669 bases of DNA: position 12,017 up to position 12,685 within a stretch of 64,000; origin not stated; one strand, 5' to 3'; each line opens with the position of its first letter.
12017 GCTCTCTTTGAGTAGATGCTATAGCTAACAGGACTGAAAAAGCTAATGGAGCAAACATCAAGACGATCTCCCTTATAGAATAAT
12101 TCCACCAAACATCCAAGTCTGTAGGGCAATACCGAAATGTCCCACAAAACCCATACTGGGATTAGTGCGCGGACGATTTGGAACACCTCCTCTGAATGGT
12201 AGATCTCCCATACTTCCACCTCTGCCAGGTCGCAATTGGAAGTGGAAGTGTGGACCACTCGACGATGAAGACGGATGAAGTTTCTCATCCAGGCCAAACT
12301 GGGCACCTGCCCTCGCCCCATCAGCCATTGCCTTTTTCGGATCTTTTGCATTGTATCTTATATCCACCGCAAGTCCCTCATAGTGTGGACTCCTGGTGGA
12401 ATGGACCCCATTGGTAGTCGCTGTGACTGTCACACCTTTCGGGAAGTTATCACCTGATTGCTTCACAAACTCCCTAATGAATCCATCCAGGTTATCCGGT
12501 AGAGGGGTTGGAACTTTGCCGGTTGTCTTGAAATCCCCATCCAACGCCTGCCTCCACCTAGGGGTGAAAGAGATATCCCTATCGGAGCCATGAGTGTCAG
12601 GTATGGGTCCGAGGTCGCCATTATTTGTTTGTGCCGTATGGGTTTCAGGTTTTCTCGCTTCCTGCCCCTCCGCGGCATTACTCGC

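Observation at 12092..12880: Toxin tip with LAS/M15-type zinc-peptidase motifs: predicted peptidoglycan-cleaving RHS effector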

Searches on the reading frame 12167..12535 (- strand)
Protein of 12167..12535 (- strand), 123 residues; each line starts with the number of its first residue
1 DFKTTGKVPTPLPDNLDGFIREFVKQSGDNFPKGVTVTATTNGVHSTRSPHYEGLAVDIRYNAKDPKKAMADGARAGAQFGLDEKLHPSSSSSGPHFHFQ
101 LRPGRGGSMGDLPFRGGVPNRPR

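Call 23: search_protein_representatives(alignment_id=A2)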
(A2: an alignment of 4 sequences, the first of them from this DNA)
Query: 4 sequences, 115 profile positions. Proteins with E-value up to 0.001 (for the whole library): 325; up to 1e-10: 77; up to 1e-30: 4. The best 150 are listed.
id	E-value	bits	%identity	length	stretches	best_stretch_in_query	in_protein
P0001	2.6e-59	214.8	-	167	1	2-115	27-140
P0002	2.0e-48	179.7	-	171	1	1-101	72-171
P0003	5.6e-38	146.0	-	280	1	2-115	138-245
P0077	4.6e-31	123.7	-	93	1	35-113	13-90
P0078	6.0e-24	100.8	-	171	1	11-114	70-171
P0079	1.2e-23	99.8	-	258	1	11-114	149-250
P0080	2.5e-21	92.4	-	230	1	5-113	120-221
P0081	6.2e-21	91.1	-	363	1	32-114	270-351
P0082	4.7e-20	88.2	-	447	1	16-114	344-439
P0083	5.0e-20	88.1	-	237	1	15-113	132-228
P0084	5.5e-20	88.0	-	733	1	32-114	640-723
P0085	9.8e-20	87.2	-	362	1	11-113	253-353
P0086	1.1e-19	87.0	-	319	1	35-115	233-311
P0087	1.3e-19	86.8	-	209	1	35-113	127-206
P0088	1.9e-19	86.3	-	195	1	14-113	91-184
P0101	5.9e-16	75.0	-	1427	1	36-114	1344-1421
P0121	7.7e-14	68.2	-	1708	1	15-113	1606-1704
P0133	1.4e-12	64.1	-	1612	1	34-114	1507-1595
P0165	9.7e-10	55.0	-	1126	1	28-113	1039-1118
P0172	3.8e-09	53.1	-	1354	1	35-111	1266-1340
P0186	1.9e-08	50.8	-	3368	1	32-112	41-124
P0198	1.2e-07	48.3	-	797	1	33-103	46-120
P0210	3.2e-07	46.9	-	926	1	32-101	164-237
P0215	4.7e-07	46.3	-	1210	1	17-101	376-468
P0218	5.2e-07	46.2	-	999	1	33-108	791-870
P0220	5.8e-07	46.0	-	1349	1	33-102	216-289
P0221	6.4e-07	45.9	-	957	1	33-104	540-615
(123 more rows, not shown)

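Call 24: search_protein_families(library=pfam, proteins=[P0101, P0121, P0133, P0165, P0172, P0084, P0082, P0081], max_evalue=0.01)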
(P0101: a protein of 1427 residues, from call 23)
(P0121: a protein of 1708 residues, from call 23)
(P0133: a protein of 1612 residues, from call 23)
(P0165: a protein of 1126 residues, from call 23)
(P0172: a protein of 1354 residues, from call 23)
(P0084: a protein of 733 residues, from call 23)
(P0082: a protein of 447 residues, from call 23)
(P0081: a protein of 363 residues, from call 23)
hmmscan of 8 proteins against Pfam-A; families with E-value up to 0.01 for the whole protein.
P0101 (1427 aa): 3 families
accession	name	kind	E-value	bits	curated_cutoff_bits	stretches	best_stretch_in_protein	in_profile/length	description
PF05593.20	RHS_repeat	-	3.8e-14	53.1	22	1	877-903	1-28/38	RHS Repeat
PF20148.4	DUF6531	-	8.4e-05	23.3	24.1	1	131-223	1-74/74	Domain of unknown function (DUF6531)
PF12245.14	Big_3_2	-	0.00038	21.1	23.3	0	560-597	79-113/122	Bacterial Ig-like domain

P0121 (1708 aa): 1 family
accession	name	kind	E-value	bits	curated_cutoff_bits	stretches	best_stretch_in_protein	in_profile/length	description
PF05593.20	RHS_repeat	-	9.4e-33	112.4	22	4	735-769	4-37/38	RHS Repeat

P0133 (1612 aa): 1 family
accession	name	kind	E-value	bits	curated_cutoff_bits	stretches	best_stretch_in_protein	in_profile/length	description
PF05593.20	RHS_repeat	-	9.7e-22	77.3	22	1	909-938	1-30/38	RHS Repeat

P0165 (1126 aa): 2 families
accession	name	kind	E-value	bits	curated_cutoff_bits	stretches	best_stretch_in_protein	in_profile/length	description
PF16640.11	Big_3_5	-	1.3e-13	51.7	35.5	2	400-485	2-86/88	Bacterial Ig-like domain (group 3)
PF05593.20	RHS_repeat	-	5.8e-07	30.2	22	1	623-659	1-37/38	RHS Repeat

P0172 (1354 aa): 2 families
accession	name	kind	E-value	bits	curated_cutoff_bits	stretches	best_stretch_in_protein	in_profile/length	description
PF05593.20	RHS_repeat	-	7.1e-34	116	22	4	664-696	5-37/38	RHS Repeat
PF20148.4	DUF6531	-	4.1e-10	40.3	24.1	1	68-144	2-74/74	Domain of unknown function (DUF6531)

P0084 (733 aa): 1 family
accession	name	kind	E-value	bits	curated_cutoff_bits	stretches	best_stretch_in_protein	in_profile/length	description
PF05593.20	RHS_repeat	-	5.3e-70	231.1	22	10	106-140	1-35/38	RHS Repeat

P0082 (447 aa): 3 families
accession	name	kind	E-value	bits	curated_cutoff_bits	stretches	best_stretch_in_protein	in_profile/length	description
PF05593.20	RHS_repeat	-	1.8e-23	82.8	22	2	121-152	1-31/38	RHS Repeat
PF03527.20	RHS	-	0.00028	21.1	27.9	1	228-262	2-36/38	RHS protein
PF25023.1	TEN_YD-shell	-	0.00087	17.9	50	1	163-303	720-866/909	Teneurin YD-shell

P0081 (363 aa): 1 family
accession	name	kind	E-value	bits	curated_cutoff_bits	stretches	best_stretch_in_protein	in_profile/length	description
PF03527.20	RHS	-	3.7e-07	30.3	27.9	1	124-152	6-34/38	RHS protein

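Call 25: search_protein_families(library=pfam, proteins=[P0186, P0198, P0210, P0215, P0220, P0221, P0218], max_evalue=0.01)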
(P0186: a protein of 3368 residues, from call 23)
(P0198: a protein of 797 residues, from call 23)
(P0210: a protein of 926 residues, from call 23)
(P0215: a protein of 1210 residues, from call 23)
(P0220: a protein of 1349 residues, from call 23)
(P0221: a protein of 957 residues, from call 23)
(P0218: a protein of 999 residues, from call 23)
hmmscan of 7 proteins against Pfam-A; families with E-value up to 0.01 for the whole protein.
P0186 (3368 aa): 1 family
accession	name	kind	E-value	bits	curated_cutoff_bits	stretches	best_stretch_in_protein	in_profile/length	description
PF00300.27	His_Phos_1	-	4.7e-24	85.6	21.7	2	1511-1659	2-136/194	Histidine phosphatase superfamily (branch 1)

P0198 (797 aa): 0 families

P0210 (926 aa): 0 families

P0215 (1210 aa): 0 families

P0220 (1349 aa): 1 family
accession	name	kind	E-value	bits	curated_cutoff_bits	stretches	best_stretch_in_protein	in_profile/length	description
PF01085.23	HH_signal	-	0.005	17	22.1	1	226-264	109-147/161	Hedgehog amino-terminal signalling domain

P0221 (957 aa): 1 family
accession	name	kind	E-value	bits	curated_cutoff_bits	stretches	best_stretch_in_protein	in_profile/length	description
PF20155.4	TMP_3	-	2e-14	54.2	41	1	112-275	20-185/192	Tape measure protein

P0218 (999 aa): 2 families
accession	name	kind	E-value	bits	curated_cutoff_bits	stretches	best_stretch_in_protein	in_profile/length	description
PF01085.23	HH_signal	-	7.2e-06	26.3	22.1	1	800-842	108-150/161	Hedgehog amino-terminal signalling domain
PF17109.10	Goodbye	-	0.0013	19.6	24.8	1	98-182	3-86/120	fungal STAND N-terminal Goodbye domain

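Call 29: find_homologous_proteins(query=A3, max_evalue=0.00001)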
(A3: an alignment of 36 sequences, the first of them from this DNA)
Query A3 (36 sequences) (123 aa, profile of the alignment): 61 proteins with E <= 0.00001 among 2032 candidates.
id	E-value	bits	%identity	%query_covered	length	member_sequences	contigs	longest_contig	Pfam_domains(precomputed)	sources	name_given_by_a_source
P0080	1.1e-44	169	51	71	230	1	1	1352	-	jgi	jgi:RHS repeat-associated protein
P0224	1.5e-43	165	42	92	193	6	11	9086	-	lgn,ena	-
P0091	1.9e-43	165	42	86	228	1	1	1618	-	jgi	-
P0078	2.2e-43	165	44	84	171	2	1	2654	-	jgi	jgi:RHS repeat-associated protein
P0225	2.3e-43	165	41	91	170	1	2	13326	-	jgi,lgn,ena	jgi:hypothetical protein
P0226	8.0e-42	160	45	91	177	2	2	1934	-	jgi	-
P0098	5.3e-41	157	39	78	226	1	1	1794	-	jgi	jgi:hypothetical protein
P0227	6.9e-41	157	39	91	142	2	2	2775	-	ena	-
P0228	9.7e-41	156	40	96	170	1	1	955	-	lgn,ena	-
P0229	2.0e-40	155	39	93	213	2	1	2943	-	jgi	jgi:RHS repeat-associated protein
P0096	5.3e-40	154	42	86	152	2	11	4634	-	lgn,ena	-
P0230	1.4e-39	153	39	78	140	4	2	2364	-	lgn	-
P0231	3.0e-39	151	39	78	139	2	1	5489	-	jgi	jgi:hypothetical protein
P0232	4.5e-39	151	39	88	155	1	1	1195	-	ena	-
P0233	4.8e-39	151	44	67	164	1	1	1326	-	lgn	-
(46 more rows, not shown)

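Call 52: find_related_loci(query=A5, collection=genome_contigs, flank=4000)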
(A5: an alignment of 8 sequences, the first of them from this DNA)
Query A5 (117 aa) in genome_contigs; peptide patterns used: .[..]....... (x = any residue, [..] = any of these).
134 stretches matched a pattern; 5 encode a relative of the query (tblastn E <= 1e-3); 5 distinct loci.
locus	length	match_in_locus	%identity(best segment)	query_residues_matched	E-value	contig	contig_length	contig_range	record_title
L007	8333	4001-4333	51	2-117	2e-32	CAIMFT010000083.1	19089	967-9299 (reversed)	MAG: uncultured Holophagaceae bacterium isolate Ki2-D4_bin-0103 genome assembly, contig: bin-0103:083/212, whole genome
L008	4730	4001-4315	42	8-116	2e-20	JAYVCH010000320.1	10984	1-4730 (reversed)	MAG: Fibrobacteria bacterium isolate GL30_UP_metabat_86 GL30_UP_metabat_86_319, whole genome shotgun sequence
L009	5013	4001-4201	54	49-113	6e-20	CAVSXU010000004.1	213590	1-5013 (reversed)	MAG: Terriglobia bacterium isolate MFD05521.bin.2.210 genome assembly, contig: contig_162382, whole genome shotgun seque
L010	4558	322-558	44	35-113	1e-14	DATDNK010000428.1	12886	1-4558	MAG TPA_asm: Candidatus Acidoferrum sp. isolate SMAG_U435 k141_917748, whole genome shotgun sequence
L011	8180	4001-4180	47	56-114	5e-8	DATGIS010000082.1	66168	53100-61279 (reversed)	MAG TPA_asm: Candidatus Acidoferrum sp. isolate SMAG_U9813 k141_1498005, whole genome shotgun sequence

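Call 86: find_related_loci(query=A5, collection=metagenome_contigs, flank=2500)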
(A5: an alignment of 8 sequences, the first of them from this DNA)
Query A5 (117 aa) in metagenome_contigs; peptide patterns used: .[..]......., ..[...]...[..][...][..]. (x = any residue, [..] = any of these).
554 stretches matched a pattern; 61 encode a relative of the query (tblastn E <= 1e-3); 61 distinct loci.
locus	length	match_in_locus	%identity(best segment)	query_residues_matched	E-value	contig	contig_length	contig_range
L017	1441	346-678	56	2-117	5e-38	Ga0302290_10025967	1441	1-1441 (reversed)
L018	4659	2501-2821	48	2-113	1e-27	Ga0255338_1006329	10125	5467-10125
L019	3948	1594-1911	42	1-113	4e-23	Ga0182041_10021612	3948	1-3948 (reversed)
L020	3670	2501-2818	42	1-113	4e-23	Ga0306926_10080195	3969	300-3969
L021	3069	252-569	42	1-113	4e-23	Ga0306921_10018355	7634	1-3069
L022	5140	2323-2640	42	1-113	4e-23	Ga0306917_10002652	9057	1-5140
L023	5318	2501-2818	42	1-113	4e-23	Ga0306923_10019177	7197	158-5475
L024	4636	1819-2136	42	1-113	5e-23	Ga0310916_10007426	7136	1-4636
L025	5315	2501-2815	40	2-113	7e-22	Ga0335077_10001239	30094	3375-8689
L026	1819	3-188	65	51-113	1e-21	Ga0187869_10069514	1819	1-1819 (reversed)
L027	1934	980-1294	45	2-113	3e-21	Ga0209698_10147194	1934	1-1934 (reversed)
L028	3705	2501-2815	41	2-113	4e-21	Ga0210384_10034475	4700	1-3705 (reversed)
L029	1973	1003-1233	49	35-113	3e-20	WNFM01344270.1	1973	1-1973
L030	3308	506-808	40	8-113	3e-18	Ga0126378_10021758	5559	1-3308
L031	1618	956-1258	42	8-113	7e-18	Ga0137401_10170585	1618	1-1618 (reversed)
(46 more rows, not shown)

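Call 88: search_protein_families(library=pfam, proteins=[L011:5525-6094:-, L007:4436-4933:+, L010:610-1212:+], max_evalue=0.01)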
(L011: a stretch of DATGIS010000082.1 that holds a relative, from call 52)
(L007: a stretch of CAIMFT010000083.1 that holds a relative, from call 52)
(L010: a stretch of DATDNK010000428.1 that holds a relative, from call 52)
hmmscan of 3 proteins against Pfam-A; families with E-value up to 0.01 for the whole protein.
L011:5525-6094:- (189 aa): 1 family
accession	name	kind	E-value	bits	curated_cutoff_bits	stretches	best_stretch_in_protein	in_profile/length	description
PF10908.13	Tlde1_dom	-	1.8e-07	32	30.1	1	83-166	4-95/120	Tlde1 domain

L007:4436-4933:+ (165 aa): 1 family
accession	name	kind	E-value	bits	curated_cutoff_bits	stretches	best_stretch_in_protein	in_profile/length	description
PF15983.10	DUF4767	-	0.0017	19.1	27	1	29-138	18-135/139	Domain of unknown function (DUF4767)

L010:610-1212:+ (200 aa): 0 families
